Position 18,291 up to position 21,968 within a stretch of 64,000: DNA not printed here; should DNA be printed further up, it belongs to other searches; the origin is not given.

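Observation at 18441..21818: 1125-aa fusion membrane protein: polytopic N-domain (GT-C-like?), soluble middle domain and a complete C-terminal MFS transporter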

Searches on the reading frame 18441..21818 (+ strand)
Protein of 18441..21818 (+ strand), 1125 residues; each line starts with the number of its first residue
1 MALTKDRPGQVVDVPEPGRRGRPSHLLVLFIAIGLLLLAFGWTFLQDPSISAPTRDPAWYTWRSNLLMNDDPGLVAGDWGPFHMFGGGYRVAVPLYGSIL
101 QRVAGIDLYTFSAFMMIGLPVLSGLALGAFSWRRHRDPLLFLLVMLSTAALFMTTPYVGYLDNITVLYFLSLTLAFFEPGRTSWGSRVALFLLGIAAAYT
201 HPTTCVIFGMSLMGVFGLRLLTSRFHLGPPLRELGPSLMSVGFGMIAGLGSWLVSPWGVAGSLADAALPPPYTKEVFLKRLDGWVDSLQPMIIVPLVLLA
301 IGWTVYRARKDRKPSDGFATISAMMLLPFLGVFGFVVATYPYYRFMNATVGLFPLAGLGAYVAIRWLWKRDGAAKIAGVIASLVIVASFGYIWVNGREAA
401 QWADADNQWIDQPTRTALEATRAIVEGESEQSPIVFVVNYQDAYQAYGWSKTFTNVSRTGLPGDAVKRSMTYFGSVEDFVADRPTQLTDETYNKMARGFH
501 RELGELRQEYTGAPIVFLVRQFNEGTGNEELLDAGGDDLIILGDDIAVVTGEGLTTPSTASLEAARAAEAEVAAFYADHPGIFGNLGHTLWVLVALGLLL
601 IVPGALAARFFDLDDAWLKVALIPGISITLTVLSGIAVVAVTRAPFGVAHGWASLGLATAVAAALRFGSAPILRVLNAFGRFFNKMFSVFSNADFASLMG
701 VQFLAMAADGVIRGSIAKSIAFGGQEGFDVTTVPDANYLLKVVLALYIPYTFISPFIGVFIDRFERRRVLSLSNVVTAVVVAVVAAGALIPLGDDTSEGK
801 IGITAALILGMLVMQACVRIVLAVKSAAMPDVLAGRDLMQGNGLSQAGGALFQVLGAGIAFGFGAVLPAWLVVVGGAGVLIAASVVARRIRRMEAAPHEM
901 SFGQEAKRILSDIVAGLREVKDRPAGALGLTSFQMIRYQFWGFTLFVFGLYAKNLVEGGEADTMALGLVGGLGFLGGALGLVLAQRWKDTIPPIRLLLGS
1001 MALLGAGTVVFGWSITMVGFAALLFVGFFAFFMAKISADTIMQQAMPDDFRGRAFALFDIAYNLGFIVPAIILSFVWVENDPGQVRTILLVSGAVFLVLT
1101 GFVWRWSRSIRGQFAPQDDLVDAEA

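Call 3: search_protein_families(library=pfam, proteins=[window:18441-21818:+], max_evalue=0.01)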
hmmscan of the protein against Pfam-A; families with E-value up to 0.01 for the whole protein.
window:18441-21818:+ (1125 aa): 1 family
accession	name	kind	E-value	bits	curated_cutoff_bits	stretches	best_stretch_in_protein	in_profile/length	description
PF07690.21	MFS_1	-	1.1e-21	77.6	33.4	1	742-1068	37-345/347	Major Facilitator Superfamily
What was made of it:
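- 20514..21767 (+): Residues 692-1109: complete 12-TM MFS domain. Motif A is G758-x3-D762-R763-x2-R766. Subfamily motifs are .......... (TM1-2 loop) and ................. Pfam MFS_1 E 1.1e-21 (call 3).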

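Call 4: search_protein_families(library=ncbifam, proteins=[window:18441-21818:+], max_evalue=0.01)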
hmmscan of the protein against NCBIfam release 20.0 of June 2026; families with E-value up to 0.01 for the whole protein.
window:18441-21818:+ (1125 aa): 2 families
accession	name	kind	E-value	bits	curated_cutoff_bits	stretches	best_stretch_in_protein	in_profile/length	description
TIGR00900.1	2A0121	subfamily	1.8e-21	76.9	319.6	1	736-1060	33-343/364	H+ Antiporter protein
NF006386.0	PRK08633.1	equivalog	0.00038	18.3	1221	1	690-1100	6-403/1147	acyl-[ACP]--phospholipid O-acyltransferase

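Call 5: find_homologous_proteins(query=window:18441-21818:+, max_evalue=0.00001)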
Query window:18441-21818:+ (1125 aa): 535 proteins with E <= 0.00001 among 8000 candidates; the best 120 are listed.
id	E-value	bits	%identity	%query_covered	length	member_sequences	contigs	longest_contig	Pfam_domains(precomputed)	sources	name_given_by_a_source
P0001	0.0e+0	2491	100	100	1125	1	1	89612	PF07690.22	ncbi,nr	ncbi:MAG TPA: MFS transporter [Actinomycetota bacterium]|nr:MFS transporter [Actinomycetota bacteriu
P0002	0.0e+0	2284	90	100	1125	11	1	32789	PF07690.22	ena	-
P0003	0.0e+0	2265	89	100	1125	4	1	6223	PF07690.22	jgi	jgi:MFS family permease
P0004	0.0e+0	2095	82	100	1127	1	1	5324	PF07690.22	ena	-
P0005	0.0e+0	2090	82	100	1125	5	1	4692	PF07690.22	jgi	jgi:hypothetical protein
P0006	0.0e+0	2078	82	100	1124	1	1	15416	PF07690.22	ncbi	-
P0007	0.0e+0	2069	81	100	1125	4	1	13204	PF07690.22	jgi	jgi:MFS family permease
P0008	0.0e+0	2067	80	100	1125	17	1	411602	PF07690.22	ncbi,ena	-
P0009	0.0e+0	2065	81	100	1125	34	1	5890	PF07690.22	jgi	jgi:MFS family permease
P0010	0.0e+0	2063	81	100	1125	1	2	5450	PF07690.22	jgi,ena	-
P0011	0.0e+0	2050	81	100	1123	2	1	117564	PF07690.22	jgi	jgi:MFS family permease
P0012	0.0e+0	2047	81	100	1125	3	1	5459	PF07690.22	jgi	jgi:hypothetical protein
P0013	0.0e+0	2025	80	100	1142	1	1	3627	PF07690.22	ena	-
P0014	0.0e+0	2021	79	100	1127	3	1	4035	PF07690.22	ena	-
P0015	0.0e+0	2015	79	100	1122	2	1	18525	PF07690.22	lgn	-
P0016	0.0e+0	1971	77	100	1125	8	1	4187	PF07690.22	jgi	jgi:hypothetical protein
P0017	0.0e+0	1957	77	100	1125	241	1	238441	PF07690.22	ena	-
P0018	0.0e+0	1954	77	100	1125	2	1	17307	PF07690.22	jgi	jgi:MFS family permease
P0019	0.0e+0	1953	76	100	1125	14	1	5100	PF07690.22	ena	-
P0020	0.0e+0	1951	77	100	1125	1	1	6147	PF07690.22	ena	-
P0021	0.0e+0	1950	76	100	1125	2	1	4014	PF07690.22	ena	-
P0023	0.0e+0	1942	76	100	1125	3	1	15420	PF07690.22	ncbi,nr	ncbi:MAG TPA: MFS transporter [Actinomycetota bacterium]|nr:MFS transporter [Actinomycetota bacteriu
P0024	0.0e+0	1941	76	100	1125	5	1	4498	PF07690.22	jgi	-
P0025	0.0e+0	1931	76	100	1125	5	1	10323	PF07690.22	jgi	-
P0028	0.0e+0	1927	76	100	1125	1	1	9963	PF07690.22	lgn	-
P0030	0.0e+0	1920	76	100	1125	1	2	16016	PF07690.22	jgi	jgi:Major Facilitator Superfamily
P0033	0.0e+0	1911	76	100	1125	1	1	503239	PF07690.22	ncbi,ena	-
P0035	0.0e+0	1907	76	100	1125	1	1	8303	PF07690.22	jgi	jgi:MFS family permease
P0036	0.0e+0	1905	75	100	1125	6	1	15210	PF07690.22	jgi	jgi:sugar phosphate permease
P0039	0.0e+0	1899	76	100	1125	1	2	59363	PF07690.22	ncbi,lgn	-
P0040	0.0e+0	1897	76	100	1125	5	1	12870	PF07690.22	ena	-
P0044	0.0e+0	1883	75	100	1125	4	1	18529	PF07690.22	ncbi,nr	ncbi:MAG TPA: MFS transporter [Actinomycetota bacterium]|nr:MFS transporter [Actinomycetota bacteriu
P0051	0.0e+0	1864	75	100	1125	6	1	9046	PF07690.22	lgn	-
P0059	0.0e+0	1807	73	98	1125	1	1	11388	PF07690.22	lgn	-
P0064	0.0e+0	1788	72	96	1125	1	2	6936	PF07690.22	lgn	-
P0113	0.0e+0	1523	61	100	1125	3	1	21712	PF05977.20,PF07690.22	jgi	jgi:hypothetical protein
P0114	0.0e+0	1520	62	100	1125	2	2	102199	PF07690.22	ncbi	-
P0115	0.0e+0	1517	62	100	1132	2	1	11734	PF05977.20,PF07690.22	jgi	jgi:MFS family permease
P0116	0.0e+0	1505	61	100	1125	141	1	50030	PF05977.20,PF07690.22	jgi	jgi:MFS family permease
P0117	0.0e+0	1495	62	100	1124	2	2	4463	PF05977.20,PF07690.22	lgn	-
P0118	0.0e+0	1494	61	99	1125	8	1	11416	PF05977.20,PF07690.22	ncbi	ncbi:MAG: MFS transporter [Actinomycetota bacterium]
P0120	0.0e+0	1492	62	100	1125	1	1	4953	PF05977.20,PF07690.22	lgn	-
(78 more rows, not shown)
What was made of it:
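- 18441..21818 (+): Whole fusion gene, 1125 aa: GT-C-like domain family ('ND') fused to an MFS transporter. Identical protein P0001 and more than 120 full-length homologues (call 5).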

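Call 6: search_solved_structures(query=window:18441-21818:+, max_evalue=1)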
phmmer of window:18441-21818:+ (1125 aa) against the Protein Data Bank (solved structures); distinct sequences matched with E-value up to 1: 0.

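Call 59: predict_structure(alignment_id=A3)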
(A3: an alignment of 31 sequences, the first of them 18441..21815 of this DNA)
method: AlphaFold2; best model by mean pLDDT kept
length: 1125 residues; sequences in the alignment: 31
mean_pLDDT: 82.1   pTM: 0.79
mean pLDDT of the five models: 82.1, 80.3, 78.6, 77.5, 74.9
residues with pLDDT >= 90: 389; 70-90: 568; 50-70: 123; < 50: 45
segments of 3 or more residues with pLDDT < 50: 1-23, 267-269, 339-341, 1117-1125
pLDDT, mean of each block of 10 residues (from residue 1): 28 33 70 93 81 65 90 80 70 91 87 86 96 91 95 69 88 94 93 93 82 87 75 87 87 69 53 71 85 95 91 84 86 54 64 94 92 86 94 86 75 89 94 93 73 87 90 93 90 89 92 95 89 89 93 93 94 81 84 94 96 91 97 93 91 97 94 89 80 82 90 85 63 72 86 78 77 90 86 72 85 88 81 72 80 77 71 88 85 55 61 71 83 89 84 62 58 77 77 87 93 82 88 86 73 72 85 82 86 92 89 56 34
secondary structure, 60 per line:
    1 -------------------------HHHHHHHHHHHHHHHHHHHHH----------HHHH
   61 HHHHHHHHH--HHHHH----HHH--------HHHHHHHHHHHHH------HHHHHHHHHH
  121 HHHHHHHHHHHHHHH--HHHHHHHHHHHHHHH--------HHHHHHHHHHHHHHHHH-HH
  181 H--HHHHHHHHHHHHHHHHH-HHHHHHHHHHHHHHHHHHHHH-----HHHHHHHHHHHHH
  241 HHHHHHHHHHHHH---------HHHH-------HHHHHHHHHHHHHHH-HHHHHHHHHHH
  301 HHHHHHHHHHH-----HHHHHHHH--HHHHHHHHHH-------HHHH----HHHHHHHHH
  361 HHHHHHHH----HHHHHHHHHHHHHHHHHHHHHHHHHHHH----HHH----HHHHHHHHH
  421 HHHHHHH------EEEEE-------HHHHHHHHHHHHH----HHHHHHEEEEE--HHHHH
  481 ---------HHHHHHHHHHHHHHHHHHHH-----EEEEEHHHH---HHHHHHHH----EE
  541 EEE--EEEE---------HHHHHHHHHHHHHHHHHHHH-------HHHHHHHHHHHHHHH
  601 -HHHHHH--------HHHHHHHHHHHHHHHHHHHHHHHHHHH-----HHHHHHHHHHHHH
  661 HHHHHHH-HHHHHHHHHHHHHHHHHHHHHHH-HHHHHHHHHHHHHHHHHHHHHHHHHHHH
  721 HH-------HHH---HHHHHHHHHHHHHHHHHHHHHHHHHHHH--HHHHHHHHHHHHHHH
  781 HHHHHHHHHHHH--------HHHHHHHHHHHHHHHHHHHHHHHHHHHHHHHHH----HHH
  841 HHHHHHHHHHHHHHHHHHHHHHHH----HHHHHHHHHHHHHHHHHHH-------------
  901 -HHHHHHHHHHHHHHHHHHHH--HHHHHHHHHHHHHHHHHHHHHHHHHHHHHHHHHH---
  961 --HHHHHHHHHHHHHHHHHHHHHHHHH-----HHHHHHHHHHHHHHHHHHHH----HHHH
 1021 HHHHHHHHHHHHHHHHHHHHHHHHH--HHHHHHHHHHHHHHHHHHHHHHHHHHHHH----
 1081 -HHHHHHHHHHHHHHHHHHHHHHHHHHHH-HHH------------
elements in order (helices of 4 or more, strands of 3 or more residues): H26-46 H57-69 H72-76 H92-104 H111-135 H138-152 H161-177 H184-200 H202-222 H228-253 H263-266 H274-288 H290-311 H317-324 H327-336 H344-347 H352-368 H373-400 H412-427 E434-438 H446-458 H463-468 E469-473 H476-480 H490-509 E515-519 H520-523 H527-534 E539-543 E546-549 H559-578 H586-600 H602-607 H616-642 H648-667 H669-691 H693-722 H736-763 H766-792 H801-833 H838-864 H869-887 H902-921 H924-957 H963-987 H993-1012 H1017-1045 H1048-1076 H1082-1109
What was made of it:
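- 18441..21818 (+): Full-length AF2 model has pLDDT 82.1 and pTM 0.79 (call 59).
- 19638..20195 (+): Residues 400-585: acidic alpha/beta soluble domain, predicted extracytoplasmic. Strands and helices with pLDDT mostly 85-95 in the full-length model (call 59).
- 20442..20513 (+): Residues 668-691: conserved Phe-rich connecting helix (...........), placed in the cytoplasm by topology counting. Helix 669-691 in the model (call 59).
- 20514..21767 (+): Twelve helices in the model (call 59).
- On Major facilitator superfamily: Twelve helices at 693-1109 with a long central loop (call 59).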

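Call 62: fold_search(model_id=the predicted structure, library=pdb)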
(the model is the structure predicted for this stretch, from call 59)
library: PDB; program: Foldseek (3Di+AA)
matches with E <= 10: 559; with E <= 0.001: 94
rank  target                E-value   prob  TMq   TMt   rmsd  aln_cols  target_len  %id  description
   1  8dl8_A                8.8e-06  1.00  0.32  0.75   4.4       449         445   14  Cryo-EM structure of human ferroportin/slc40 bound to Co2+ in nanodisc (released 2022-12-07)
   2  9ntc                  1.7e-05  1.00  0.29  0.69   8.4       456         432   16  Structure of Synaptic Vesicle Protein 2A Bound to Brivaracetam and UCB1244283 (released 2025-09-10)
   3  8bzy_A                1.8e-05  1.00  0.32  0.78   4.3       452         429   16  Structure of SLC40/ferroportin in complex with vamifeport and synthetic nanobody Sy3 in occluded conformation (released 2023-03-22)
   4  7ckr_A                2.0e-05  1.00  0.28  0.72   5.3       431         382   13  Cryo-EM structure of the human MCT1/Basigin-2 complex in the presence of anti-cancer drug candidate BAY-8002 in the ou (released 2020-12-23)
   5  9f1r_A                2.6e-05  1.00  0.27  0.51   9.2       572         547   12  Cryo-EM structure of SV2B-Hc-A1 complex (released 2025-03-12)
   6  6lyy_A                2.6e-05  1.00  0.26  0.68   6.1       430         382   13  Cryo-EM structure of the human MCT1/Basigin-2 complex in the presence of anti-cancer drug candidate AZD3965 in the out (released 2020-12-23)
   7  6w4s_F                2.7e-05  1.00  0.31  0.77   4.7       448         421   12  Structure of apo human ferroportin in lipid nanodisc (released 2020-09-09)
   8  9oki                  3.1e-05  1.00  0.27  0.58   7.2       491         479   16  Cryo-EM structure of human SV2A in complex with UCBJ and UCB1244283 (released 2025-12-10)
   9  9b3k_Z                3.4e-05  1.00  0.28  0.78   5.0       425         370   14  NorA in complex with Fab36 (NorA-BRIL fusion) (released 2024-12-11)
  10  9boi                  4.7e-05  1.00  0.28  0.65   6.1       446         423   15  Cryo-EM structure of human Spns1 in complex with LPC (18:1) (released 2025-01-01)
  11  9pc9                  5.3e-05  1.00  0.29  0.69   7.5       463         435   15  Structure of Synaptic Vesicle Protein 2A Bound to UCB7361 (released 2025-09-10)
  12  9r0n                  5.5e-05  1.00  0.29  0.54   6.6       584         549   12  Cryo-EM structure of rat SLCO2A1 bound to dinoprost. (released 2026-02-11)
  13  8jlc_A                6.1e-05  1.00  0.26  0.46  10.8       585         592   12  Cryo-EM structure of SV2A in complex with BoNT/A2 Hc and levetiracetam (released 2024-05-01)
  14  9okg                  6.3e-05  1.00  0.28  0.61   6.6       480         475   15  Cryo-EM structure of human SV2A in complex with levetiracetam (released 2025-12-10)
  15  8uo9_A                6.3e-05  1.00  0.28  0.52   7.8       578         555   13  Structure of synaptic vesicle protein 2A in complex with a nanobody (released 2024-05-22)
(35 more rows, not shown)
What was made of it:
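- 20514..21767 (+): Foldseek TM-score 0.7-0.79 normalised to MFS targets (call 62).
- On Major facilitator superfamily: Foldseek TM-score is 0.7-0.79 normalised to MFS targets (call 62).
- Structural hits are generic MFS proteins (call 62).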
